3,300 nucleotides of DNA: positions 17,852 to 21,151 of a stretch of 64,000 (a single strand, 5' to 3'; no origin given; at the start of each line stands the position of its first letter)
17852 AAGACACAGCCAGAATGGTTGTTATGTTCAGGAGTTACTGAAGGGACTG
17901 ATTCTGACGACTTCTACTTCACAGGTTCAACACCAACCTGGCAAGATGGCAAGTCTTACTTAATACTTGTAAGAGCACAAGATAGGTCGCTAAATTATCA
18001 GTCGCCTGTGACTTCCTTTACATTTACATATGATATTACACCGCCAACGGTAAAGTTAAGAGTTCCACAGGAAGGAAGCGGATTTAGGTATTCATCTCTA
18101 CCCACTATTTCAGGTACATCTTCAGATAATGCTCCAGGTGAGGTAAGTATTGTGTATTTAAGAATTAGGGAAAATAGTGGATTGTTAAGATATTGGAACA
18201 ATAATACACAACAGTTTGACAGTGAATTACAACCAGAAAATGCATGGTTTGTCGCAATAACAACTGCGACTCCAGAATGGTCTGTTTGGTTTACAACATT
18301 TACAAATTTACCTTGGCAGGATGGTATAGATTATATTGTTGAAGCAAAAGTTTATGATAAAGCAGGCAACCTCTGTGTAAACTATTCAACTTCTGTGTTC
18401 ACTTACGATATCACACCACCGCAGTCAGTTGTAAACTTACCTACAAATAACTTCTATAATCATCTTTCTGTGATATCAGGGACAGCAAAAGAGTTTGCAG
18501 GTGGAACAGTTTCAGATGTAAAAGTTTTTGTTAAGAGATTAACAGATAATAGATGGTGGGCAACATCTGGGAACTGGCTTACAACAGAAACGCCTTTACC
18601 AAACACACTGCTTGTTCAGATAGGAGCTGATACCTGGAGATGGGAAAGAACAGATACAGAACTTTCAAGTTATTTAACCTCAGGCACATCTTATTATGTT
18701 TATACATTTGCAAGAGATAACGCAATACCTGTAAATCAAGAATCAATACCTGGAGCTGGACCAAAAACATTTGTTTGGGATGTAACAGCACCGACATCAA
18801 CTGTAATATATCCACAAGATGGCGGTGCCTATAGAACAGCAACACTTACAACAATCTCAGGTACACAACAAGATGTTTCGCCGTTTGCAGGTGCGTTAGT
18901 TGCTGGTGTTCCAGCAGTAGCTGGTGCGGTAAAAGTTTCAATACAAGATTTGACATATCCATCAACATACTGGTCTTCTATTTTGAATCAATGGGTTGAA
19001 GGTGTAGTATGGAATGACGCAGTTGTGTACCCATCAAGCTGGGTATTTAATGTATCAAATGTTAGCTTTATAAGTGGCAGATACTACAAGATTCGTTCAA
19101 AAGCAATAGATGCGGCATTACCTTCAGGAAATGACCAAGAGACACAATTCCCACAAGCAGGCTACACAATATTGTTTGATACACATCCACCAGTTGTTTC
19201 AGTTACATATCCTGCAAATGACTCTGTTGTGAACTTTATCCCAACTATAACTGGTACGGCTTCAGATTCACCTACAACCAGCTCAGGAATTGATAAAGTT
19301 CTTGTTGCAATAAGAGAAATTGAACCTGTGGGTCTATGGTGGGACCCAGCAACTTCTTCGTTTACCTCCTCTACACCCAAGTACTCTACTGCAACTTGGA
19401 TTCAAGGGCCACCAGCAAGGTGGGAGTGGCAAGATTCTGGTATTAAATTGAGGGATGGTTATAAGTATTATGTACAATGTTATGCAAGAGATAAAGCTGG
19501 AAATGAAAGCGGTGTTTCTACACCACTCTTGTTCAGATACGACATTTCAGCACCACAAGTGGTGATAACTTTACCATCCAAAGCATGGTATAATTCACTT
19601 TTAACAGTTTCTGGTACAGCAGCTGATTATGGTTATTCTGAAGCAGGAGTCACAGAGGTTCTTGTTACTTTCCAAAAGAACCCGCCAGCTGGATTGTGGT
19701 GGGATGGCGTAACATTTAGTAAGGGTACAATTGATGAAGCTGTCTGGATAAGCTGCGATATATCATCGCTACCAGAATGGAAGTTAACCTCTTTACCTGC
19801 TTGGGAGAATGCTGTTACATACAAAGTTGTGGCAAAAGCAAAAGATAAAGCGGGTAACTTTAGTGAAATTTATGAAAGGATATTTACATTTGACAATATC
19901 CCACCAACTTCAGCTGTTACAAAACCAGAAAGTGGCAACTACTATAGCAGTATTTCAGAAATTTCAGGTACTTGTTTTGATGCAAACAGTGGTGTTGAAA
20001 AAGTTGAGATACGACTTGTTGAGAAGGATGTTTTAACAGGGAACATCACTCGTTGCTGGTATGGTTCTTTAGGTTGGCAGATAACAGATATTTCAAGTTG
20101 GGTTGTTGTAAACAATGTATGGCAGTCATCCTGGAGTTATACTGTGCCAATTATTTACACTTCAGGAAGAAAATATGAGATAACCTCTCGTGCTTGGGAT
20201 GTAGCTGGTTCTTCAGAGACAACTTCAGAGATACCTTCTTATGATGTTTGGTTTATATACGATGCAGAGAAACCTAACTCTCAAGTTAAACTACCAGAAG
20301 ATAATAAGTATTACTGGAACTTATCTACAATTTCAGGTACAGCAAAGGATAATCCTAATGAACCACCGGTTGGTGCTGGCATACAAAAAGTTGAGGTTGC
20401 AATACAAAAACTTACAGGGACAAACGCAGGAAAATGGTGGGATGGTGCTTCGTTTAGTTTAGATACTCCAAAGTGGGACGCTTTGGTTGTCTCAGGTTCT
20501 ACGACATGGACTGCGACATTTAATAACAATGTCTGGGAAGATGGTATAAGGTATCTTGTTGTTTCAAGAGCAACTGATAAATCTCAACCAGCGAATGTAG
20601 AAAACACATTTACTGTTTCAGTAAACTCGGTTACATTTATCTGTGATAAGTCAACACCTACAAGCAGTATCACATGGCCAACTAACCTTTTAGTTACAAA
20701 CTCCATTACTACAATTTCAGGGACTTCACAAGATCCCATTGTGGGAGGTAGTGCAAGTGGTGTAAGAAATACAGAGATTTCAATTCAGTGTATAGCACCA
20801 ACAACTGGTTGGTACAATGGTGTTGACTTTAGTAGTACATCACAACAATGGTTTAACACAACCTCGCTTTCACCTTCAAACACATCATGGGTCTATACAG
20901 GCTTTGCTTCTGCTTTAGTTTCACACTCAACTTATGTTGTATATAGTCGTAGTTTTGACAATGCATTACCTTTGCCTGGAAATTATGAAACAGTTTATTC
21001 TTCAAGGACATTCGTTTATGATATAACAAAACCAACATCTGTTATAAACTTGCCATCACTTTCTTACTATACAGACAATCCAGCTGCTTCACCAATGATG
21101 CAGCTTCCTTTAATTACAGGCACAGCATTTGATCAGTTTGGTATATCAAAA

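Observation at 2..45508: Giant (>15,168-aa) multi-zone surface protein gene occupying 71% of the window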

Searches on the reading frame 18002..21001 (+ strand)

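Call 5: search_protein_families(library=pfam, proteins=[window:18002-21001:+], max_evalue=0.01)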
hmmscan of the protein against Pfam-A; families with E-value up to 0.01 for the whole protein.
window:18002-21001:+ (1000 aa): 3 families
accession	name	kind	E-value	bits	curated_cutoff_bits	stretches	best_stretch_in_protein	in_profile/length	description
PF19077.6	Big_13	-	6.2e-07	30.3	27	0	582-631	53-101/102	Bacterial Ig-like domain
PF17957.7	Big_7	-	8.3e-06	26.8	24.1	0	397-441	1-43/70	Bacterial Ig domain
PF12245.14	Big_3_2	-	1.8e-05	25.3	23.3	0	604-632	94-122/122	Bacterial Ig-like domain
